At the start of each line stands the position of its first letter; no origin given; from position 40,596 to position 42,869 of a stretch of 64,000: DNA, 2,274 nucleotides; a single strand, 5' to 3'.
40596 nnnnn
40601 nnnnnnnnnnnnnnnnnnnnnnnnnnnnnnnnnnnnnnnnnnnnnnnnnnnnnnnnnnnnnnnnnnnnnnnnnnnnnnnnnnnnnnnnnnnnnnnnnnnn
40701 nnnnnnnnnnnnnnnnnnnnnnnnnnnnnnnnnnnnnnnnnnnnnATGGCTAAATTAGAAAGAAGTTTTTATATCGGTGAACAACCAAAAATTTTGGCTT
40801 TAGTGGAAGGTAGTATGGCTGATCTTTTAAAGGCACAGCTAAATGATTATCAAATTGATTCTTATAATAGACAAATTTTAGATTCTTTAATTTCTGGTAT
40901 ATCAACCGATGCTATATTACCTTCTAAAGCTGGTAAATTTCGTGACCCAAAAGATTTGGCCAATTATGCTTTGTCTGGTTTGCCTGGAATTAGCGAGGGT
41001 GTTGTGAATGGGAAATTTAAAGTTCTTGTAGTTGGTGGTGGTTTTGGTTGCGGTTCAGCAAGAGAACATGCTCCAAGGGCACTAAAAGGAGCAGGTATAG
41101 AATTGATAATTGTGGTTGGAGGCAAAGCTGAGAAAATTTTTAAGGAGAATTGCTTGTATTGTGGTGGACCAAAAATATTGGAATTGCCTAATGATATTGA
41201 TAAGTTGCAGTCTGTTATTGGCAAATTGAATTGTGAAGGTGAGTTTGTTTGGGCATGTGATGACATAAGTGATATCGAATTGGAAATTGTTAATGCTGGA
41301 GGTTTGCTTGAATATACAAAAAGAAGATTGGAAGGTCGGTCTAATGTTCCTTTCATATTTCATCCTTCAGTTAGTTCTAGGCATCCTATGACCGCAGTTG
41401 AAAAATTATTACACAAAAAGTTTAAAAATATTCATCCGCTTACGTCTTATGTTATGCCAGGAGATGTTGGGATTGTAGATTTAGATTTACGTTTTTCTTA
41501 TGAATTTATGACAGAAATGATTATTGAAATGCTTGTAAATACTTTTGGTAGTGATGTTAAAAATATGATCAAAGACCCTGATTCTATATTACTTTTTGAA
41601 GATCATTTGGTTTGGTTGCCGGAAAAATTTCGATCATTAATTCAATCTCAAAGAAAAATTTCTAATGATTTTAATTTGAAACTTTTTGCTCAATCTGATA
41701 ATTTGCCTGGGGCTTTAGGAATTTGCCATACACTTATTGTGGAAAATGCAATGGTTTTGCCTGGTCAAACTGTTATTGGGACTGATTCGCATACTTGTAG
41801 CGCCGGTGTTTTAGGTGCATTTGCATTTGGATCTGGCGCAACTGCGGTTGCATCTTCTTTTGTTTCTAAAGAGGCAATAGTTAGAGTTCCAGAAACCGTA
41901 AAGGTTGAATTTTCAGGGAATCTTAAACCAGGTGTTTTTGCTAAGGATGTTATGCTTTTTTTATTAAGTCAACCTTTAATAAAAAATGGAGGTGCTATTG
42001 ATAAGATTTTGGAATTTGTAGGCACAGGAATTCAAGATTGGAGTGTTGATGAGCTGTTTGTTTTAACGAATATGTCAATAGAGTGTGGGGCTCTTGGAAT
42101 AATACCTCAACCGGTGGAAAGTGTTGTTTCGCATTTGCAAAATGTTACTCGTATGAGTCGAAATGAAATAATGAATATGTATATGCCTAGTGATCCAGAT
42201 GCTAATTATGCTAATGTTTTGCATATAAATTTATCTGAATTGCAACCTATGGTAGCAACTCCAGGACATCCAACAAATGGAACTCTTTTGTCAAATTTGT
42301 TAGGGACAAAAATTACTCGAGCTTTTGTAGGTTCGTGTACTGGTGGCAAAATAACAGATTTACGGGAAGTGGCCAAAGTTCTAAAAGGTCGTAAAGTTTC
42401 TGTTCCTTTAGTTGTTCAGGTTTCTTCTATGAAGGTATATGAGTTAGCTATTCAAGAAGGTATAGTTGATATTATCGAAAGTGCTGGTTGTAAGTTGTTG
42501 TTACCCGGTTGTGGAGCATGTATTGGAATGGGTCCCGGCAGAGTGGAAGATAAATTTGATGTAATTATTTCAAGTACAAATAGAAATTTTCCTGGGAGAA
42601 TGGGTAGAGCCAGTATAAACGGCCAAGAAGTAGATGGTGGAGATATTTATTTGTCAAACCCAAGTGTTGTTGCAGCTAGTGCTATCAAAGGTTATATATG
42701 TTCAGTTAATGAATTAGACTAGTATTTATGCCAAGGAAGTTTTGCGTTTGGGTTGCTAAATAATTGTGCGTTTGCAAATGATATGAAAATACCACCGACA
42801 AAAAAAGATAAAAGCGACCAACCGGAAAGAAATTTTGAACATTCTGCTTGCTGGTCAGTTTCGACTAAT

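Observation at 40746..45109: Permuted fused LeuD-LeuC-like hydro-lyase + unknown 265-aa protein + LeuA/CimA-like synthase, without a dehydrogenase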

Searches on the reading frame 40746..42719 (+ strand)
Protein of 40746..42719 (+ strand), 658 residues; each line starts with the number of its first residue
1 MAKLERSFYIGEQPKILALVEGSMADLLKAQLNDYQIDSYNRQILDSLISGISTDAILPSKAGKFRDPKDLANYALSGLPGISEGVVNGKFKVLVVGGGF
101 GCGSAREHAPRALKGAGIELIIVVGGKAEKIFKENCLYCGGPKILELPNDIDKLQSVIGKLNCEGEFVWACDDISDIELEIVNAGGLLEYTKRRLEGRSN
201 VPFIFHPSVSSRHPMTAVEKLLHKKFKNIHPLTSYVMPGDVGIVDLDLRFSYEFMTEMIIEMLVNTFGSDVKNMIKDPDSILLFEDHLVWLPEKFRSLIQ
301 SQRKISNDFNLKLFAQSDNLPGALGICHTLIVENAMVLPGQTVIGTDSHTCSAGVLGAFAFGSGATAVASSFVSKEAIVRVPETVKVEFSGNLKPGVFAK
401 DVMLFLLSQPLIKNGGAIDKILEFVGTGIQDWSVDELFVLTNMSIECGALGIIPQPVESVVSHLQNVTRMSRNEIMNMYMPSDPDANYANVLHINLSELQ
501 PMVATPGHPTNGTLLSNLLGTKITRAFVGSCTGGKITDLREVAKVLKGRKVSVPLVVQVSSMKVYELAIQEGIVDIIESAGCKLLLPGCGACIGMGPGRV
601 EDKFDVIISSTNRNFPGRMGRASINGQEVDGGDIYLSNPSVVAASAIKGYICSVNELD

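Call 3: search_protein_families(library=pfam, proteins=[window:40746-42719:+], max_evalue=0.1)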
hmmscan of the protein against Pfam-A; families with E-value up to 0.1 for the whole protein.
window:40746-42719:+ (658 aa): 3 families
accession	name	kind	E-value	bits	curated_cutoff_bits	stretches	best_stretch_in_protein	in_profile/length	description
PF00330.25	Aconitase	-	1.4e-75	255.5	28.7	2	303-517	91-305/463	Aconitase family (aconitate hydratase)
PF00694.25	Aconitase_C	-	2e-07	31.8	22.8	1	92-137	75-119/131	Aconitase C-terminal domain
PF04412.18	AcnX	-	0.00014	21.2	31.5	1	535-589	302-357/400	Aconitase X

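Call 4: search_protein_families(library=ncbifam, proteins=[window:40746-42719:+], max_evalue=0.1)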
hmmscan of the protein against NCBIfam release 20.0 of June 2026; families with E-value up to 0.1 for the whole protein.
window:40746-42719:+ (658 aa): 26 families (the best 25 are shown)
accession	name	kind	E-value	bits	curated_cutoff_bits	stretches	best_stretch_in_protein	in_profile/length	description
NF001614.1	PRK00402.1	subfamily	2.1e-99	333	385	1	216-653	2-413/415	aconitase/3-isopropylmalate dehydratase large subunit family protein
TIGR01343.1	hacA_fam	subfamily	2.6e-97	326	385.7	1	216-652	1-409/412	homoaconitate hydratase family protein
TIGR02086.1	IPMI_arch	subfamily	7e-89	298.4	410.15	1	216-653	2-408/411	3-isopropylmalate dehydratase/homoaconitate hydratase family large subunit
NF040615.1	HacA_Meth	equivalog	5.5e-82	275.7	550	1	215-653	1-417/419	homoaconitase large subunit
TIGR02083.1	LEU2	equivalog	1.6e-80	271.1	610.65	1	230-656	11-418/419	3-isopropylmalate dehydratase large subunit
NF005558.0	PRK07229.1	equivalog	2.3e-77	261.1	612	2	321-652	95-410/647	aconitate hydratase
NF009116.0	PRK12466.1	subfamily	1.6e-66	224.8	531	2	295-506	82-294/472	3-isopropylmalate dehydratase large subunit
TIGR01342.1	acon_putative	hypoth_equivalog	6.9e-65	219.5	719.15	1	322-654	93-409/655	putative aconitate hydratase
NF004016.0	PRK05478.1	subfamily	3.7e-60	203.8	510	2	298-514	83-300/468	3-isopropylmalate dehydratase large subunit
TIGR00170.1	leuC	equivalog_domain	2.2e-48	165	560.25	2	299-508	83-293/466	3-isopropylmalate dehydratase large subunit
TIGR00139.1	h_aconitase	equivalog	1e-46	159.6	529.9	2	274-655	55-455/709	homoaconitase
NF006690.0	PRK09238.1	equivalog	1.4e-41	142.3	782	2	479-656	648-816/852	bifunctional aconitate hydratase 2/2-methylisocitrate dehydratase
TIGR01340.1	aconitase_mito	equivalog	1e-35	123.3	825.35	1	321-650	131-471/745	aconitate hydratase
NF008503.0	PRK11413.1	equivalog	1.2e-34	119.4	641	2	321-513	124-309/753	hydratase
TIGR00117.1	acnB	equivalog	8.9e-32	109.8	1287.2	1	325-656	467-814/844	bifunctional aconitate hydratase 2/2-methylisocitrate dehydratase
TIGR02087.1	LEUD_arch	subfamily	1.7e-18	66.8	108.95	1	52-194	10-157/157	LeuD/DmdB family oxidoreductase small subunit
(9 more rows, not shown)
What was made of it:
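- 40899..41327 (+): Swivel (LeuD-like) domain, residues 52-194, with an atypical specificity loop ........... TIGR02087 gives E=1.7e-18 (call 4).
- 41391..42704 (+): Catalytic (LeuC/HacA-like) domain, residues 216-653, with DSHT, SCTGG, CGACIG and NRNFPGR motifs. PRK00402 scores 333 bits against a cutoff of 385, and hacA_fam scores 326 against 385.7 (call 4).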

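Call 8: find_homologous_proteins(query=window:40746-42719:+, max_evalue=0.00001)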
Query window:40746-42719:+ (658 aa): 1230 proteins with E <= 0.00001 among 8000 candidates; the best 120 are listed.
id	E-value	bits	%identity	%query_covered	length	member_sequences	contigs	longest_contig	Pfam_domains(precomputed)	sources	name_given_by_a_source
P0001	0.0e+0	1477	100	100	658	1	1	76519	PF28406.1,PF00694.26,PF00330.26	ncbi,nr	ncbi:MAG: aconitase family protein [Patescibacteria group bacterium]|nr:aconitase family protein [Pa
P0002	4.1e-255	866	59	100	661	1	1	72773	PF28406.1,PF00694.26,PF00330.26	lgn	-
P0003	1.1e-254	865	60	100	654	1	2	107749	PF00694.26,PF00330.26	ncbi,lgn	ncbi:MAG: aconitase family protein [Candidatus Aenigmatarchaeota archaeon]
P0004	8.2e-212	723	52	96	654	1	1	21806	PF00694.26,PF00330.26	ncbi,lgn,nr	ncbi:MAG: aconitase family protein [Patescibacteria group bacterium]|nr:aconitase family protein [Pa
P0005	1.7e-209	715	53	94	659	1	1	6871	PF00694.26,PF00330.26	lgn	-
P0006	6.1e-199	681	49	98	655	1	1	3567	PF00694.26,PF00330.26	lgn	-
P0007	3.8e-193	661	50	95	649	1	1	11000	PF00694.26,PF00330.26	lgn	-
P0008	3.4e-191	655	48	98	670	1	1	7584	PF00694.26,PF00330.26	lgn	-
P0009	6.6e-190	651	49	97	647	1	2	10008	PF00694.26,PF00330.26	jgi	-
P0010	1.4e-188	646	49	92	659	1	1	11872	PF00694.26,PF00330.26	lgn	-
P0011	5.9e-187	641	48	97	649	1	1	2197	PF00694.26,PF00330.26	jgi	-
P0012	3.4e-184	632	48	96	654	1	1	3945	PF00694.26,PF00330.26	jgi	-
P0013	1.9e-176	606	47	95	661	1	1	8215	PF00694.26,PF00330.26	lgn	-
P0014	2.5e-175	602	45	95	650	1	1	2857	PF00694.26,PF00330.26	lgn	-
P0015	1.0e-173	597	46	98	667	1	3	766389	PF00694.26,PF00330.26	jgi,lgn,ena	-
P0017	1.5e-150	521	41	95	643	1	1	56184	PF00694.26,PF00330.26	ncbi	-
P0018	1.4e-127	445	40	93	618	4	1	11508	PF00330.26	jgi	-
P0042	9.3e-108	379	38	100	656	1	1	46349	PF00694.26,PF00330.26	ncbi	ncbi:MAG: aconitase family protein [Planctomycetota bacterium]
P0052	7.0e-107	376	39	93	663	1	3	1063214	PF00694.26,PF00330.26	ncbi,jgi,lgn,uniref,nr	ncbi:aconitase family protein [Pyrinomonas methylaliphatogenes]|jgi:3-isopropylmalate/(R)-2-methylma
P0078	7.9e-106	373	38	92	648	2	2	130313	PF00694.26,PF00330.26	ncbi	ncbi:MAG: aconitase family protein [Myxococcota bacterium]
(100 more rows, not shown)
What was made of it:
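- This matches the rarity of the Patescibacterial hydro-lyase clade (call 8).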

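Call 9: find_related_loci(query=window:40746-42719:+, collection=genome_contigs, flank=10000)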
Query window:40746-42719:+ (658 aa) in genome_contigs; peptide patterns used: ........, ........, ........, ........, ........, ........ (x = any residue, [..] = any of these).
145 stretches matched a pattern, but none encodes a relative of the query by tblastn (E <= 1e-3).
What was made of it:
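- Tried and rejected: A single-protein scan of GTDB genomes found nothing (call 9).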

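Call 10: find_encoding_contigs(protein=P0001, flank=10000, max_places=3)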
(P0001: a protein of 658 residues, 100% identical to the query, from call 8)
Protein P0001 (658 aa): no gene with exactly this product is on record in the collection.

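Call 11: find_encoding_contigs(protein=P0002, flank=10000, max_places=3)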
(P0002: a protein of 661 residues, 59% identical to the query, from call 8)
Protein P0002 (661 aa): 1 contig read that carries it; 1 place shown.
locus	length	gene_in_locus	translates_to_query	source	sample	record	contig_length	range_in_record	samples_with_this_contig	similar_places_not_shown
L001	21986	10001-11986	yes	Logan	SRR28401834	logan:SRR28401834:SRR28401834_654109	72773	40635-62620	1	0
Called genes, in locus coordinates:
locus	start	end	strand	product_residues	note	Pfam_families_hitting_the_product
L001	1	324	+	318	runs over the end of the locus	PF13641:Glyco_tranf_2_3 (weak), PF00535:Glycos_transf_2, PF10111:Glyco_tranf_2_2, PF02709:Glyco_transf_7C (faint)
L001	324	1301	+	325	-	-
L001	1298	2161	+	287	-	PF00535:Glycos_transf_2 (weak)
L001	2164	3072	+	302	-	PF01370:Epimerase, PF04321:RmlD_sub_bind, PF16363:GDP_Man_Dehyd, PF02719:Polysacc_synt_2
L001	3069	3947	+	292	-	PF18317:SDH_C (weak)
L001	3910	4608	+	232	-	-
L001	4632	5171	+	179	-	PF00300:His_Phos_1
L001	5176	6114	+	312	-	PF12006:DUF3500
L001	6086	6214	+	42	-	-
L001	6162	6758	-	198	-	-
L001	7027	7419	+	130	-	-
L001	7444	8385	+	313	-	PF01931:NTPase_I-T, PF00293:NUDIX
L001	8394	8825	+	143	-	PF11969:DcpS_C (weak), PF01230:HIT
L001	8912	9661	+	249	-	PF01381:HTH_3 (weak), PF13560:HTH_31 (weak), PF17765:MLTR_LBD (weak)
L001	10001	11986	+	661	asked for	PF00694:Aconitase_C (weak), PF00330:Aconitase, PF28406:AcnX_3rd (faint)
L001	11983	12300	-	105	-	-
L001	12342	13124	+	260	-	-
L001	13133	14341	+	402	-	PF00682:HMGL-like, PF22615:IPMS_D2 (faint), PF22617:HCS_D2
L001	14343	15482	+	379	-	PF00155:Aminotran_1_2, PF00266:Aminotran_5, PF01041:DegT_DnrJ_EryC1 (weak), PF01053:Cys_Met_Meta_PP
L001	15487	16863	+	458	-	PF00512:HisKA, PF02518:HATPase_c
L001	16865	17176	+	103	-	-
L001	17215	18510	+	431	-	PF13365:Trypsin_2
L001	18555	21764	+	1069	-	PF13091:PLDc_2 (weak), PF00270:DEAD (faint), PF04851:ResIII (faint), PF00176:SNF2-rel_dom, PF00271:Helicase_C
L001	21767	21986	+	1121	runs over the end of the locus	PF25120:DUF7814 (weak), PF02384:N6_Mtase (faint), PF20473:MmeI_Mtase (faint), PF07669:Eco57I, PF12950:TaqI_C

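Call 12: find_encoding_contigs(protein=P0003, flank=10000, max_places=3)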
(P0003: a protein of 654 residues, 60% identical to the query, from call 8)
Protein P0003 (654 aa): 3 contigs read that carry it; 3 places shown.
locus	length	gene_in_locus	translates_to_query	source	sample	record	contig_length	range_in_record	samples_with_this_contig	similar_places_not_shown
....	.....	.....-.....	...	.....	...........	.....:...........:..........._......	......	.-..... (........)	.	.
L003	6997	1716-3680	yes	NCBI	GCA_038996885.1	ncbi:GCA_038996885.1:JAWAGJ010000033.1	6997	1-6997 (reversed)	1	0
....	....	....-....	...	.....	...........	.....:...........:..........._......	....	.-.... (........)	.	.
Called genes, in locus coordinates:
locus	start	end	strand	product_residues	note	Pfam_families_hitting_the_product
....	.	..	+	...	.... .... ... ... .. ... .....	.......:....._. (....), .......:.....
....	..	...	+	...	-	-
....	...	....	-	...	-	-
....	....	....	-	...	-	-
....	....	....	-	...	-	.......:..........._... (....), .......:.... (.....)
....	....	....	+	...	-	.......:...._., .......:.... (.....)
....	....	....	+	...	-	-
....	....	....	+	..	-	-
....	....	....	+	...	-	-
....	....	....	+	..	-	-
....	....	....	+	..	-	-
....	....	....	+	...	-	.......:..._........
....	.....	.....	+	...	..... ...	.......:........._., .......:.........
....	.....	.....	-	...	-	-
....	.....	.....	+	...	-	-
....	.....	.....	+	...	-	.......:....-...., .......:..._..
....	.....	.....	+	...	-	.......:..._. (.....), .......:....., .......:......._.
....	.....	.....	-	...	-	-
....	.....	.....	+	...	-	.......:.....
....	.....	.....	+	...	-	?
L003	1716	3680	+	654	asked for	PF00694:Aconitase_C, PF00330:Aconitase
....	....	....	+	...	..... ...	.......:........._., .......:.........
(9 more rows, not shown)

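Call 14: find_encoding_contigs(protein=P0052, flank=10000, max_places=2)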
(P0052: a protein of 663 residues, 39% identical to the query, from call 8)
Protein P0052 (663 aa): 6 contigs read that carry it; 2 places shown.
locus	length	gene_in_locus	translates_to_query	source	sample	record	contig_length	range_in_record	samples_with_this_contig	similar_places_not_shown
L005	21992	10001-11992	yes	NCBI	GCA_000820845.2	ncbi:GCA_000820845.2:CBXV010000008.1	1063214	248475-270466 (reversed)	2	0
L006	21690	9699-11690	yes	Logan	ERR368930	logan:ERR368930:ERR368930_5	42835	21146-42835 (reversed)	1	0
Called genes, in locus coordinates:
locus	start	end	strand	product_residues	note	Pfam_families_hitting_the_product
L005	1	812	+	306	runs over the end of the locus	PF17848:Zn_ribbon_ACC, PF01039:Carboxyl_trans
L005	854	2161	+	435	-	PF08245:Mur_ligase_M, PF02875:Mur_ligase_C, PF27239:FOL3_C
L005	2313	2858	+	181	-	PF00293:NUDIX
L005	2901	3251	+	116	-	-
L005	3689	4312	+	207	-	PF01553:Acyltransferase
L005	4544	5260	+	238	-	PF02517:Rce1-like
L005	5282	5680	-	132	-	PF01894:YjbQ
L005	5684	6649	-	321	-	PF16881:LIAS_N (weak), PF04055:Radical_SAM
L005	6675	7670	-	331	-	PF00291:PALP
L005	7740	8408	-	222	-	PF21948:LplA-B_cat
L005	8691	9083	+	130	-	-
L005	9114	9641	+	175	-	-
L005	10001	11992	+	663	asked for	PF00694:Aconitase_C, PF00330:Aconitase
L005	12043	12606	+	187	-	-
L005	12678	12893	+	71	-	PF11146:DUF2905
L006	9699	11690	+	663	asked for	PF00694:Aconitase_C, PF00330:Aconitase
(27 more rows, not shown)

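Call 15: find_encoding_contigs(protein=P0015, flank=10000, max_places=2)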
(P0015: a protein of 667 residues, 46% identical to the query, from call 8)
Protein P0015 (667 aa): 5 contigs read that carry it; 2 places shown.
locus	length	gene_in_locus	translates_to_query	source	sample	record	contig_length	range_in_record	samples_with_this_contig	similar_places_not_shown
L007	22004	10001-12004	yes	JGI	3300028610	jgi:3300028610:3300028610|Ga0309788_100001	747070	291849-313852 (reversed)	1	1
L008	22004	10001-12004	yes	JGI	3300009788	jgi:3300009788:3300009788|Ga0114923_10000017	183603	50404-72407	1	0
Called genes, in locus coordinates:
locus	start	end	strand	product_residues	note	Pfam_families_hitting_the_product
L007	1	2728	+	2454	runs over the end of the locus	PF25275:Golvesin_C, PF20148:DUF6531, PF25023:TEN_YD-shell, PF05593:RHS_repeat (weak), PF25023:TEN_YD-shell, PF25023:TEN_YD-shell, PF25023:TEN_YD-shell, PF05593:RHS_repeat, +7 more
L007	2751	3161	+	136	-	-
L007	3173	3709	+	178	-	-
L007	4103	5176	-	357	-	PF10546:P63C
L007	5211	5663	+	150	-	-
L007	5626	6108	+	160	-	-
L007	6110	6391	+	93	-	-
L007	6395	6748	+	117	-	-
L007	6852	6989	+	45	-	-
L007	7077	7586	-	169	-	PF10077:DUF2314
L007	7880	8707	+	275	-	-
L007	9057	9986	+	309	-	PF01063:Aminotran_4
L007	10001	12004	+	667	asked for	PF00694:Aconitase_C, PF00330:Aconitase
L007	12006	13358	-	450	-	PF00682:HMGL-like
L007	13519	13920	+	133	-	PF03928:HbpS-like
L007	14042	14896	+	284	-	-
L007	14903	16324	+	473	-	PF13185:GAF_2 (weak), PF01590:GAF (weak), PF00512:HisKA, PF02518:HATPase_c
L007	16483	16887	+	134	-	PF00072:Response_reg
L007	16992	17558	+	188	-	-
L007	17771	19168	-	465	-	-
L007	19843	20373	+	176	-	-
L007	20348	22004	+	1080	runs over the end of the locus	-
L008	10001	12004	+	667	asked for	PF00694:Aconitase_C, PF00330:Aconitase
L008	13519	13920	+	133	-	PF03928:HbpS-like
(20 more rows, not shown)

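Call 16: find_encoding_contigs(protein=P0017, flank=10000, max_places=2)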
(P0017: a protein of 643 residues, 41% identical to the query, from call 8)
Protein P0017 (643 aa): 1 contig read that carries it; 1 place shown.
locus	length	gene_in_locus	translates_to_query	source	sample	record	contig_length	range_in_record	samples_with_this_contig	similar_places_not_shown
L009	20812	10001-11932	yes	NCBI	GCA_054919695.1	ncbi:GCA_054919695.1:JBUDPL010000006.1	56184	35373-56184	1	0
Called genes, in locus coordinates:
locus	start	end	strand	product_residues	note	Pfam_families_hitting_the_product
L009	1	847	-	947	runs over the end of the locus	PF00912:Transgly, PF00905:Transpeptidase, PF17957:Big_7 (weak)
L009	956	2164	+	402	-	PF00579:tRNA-synt_1b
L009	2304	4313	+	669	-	PF17191:RecG_wedge, PF01336:tRNA_anti-codon (weak), PF04851:ResIII, PF00270:DEAD, PF00271:Helicase_C, PF22590:Cas3-like_C_2 (weak)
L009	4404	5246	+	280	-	-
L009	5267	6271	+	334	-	PF11104:PilM_2, PF25216:Volactin (weak), PF14450:FtsA (weak)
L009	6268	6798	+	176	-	-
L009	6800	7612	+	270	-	PF04350:PilO (faint)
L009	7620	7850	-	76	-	PF13083:KH_KhpA-B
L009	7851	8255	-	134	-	PF00886:Ribosomal_S16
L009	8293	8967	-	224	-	PF14622:Ribonucleas_3_3, PF22935:RM44_endonuclase, PF00636:Ribonuclease_3, PF00035:dsrm, PF14709:DND1_DSRM (weak)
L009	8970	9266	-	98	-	-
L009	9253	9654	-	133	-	PF01029:NusB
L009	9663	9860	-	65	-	-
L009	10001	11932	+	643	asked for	PF00694:Aconitase_C, PF00330:Aconitase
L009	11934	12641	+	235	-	-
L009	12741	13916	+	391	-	PF00155:Aminotran_1_2, PF01041:DegT_DnrJ_EryC1 (weak), PF01053:Cys_Met_Meta_PP (weak)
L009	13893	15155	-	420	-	PF00682:HMGL-like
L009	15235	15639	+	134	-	PF03928:HbpS-like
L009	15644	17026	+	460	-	PF01590:GAF (weak), PF13185:GAF_2, PF00512:HisKA, PF02518:HATPase_c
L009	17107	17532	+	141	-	PF00072:Response_reg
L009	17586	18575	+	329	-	-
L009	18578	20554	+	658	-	-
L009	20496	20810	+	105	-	?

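Call 25: search_solved_structures(query=window:40746-42719:+, max_evalue=1e-8, show_alignments=0)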
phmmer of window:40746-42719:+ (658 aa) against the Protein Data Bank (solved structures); distinct sequences matched with E-value up to 1e-8: 15.
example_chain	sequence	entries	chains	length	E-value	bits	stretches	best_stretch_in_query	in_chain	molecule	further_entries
4kp2_A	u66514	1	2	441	2.1e-68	234.3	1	212-653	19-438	Homoaconitase large subunit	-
4kp1_A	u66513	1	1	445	3.9e-56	193.8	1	212-653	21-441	Isopropylmalate/citramalate isomerase large subunit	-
4nqy_A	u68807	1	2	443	6.2e-56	193.1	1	215-653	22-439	Isopropylmalate/citramalate isomerase large subunit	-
5acn_A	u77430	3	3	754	6.3e-25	90.7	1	321-650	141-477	ACONITASE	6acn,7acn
1b0k_A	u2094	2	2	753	6.6e-25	90.6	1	321-650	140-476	PROTEIN (ACONITASE) | MITOCHONDRIAL ACONITASE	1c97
1c96_A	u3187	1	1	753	6.6e-25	90.6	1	321-650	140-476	MITOCHONDRIAL ACONITASE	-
1b0j_A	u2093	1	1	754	6.6e-25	90.6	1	321-650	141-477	ACONITATE HYDRATASE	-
1b0m_A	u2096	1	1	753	6.9e-25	90.6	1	321-650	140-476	PROTEIN (ACONITASE)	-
1l5j_A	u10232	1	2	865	1.1e-24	89.9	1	480-622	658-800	Aconitate hydratase 2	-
1aco_A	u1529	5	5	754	1.7e-23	86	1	321-650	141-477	ACONITASE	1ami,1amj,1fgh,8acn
1nis_A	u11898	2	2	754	2.8e-23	85.2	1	321-650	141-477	ACONITASE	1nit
3vba_A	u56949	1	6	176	6.2e-16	61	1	51-196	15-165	Isopropylmalate/citramalate isomerase small subunit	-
1v7l_A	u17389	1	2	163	8.7e-13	50.6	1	51-194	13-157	3-isopropylmalate dehydratase small subunit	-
6vcd_A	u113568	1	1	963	8.8e-12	47.3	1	332-515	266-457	Iron-responsive element binding protein 2, isoform CRA_a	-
2pkp_A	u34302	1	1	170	1.1e-11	47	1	51-195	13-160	Homoaconitase small subunit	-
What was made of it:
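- The best solved-structure match of the catalytic domain is homoaconitase HacA: 234 bits against 194 for IPMI (call 25).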
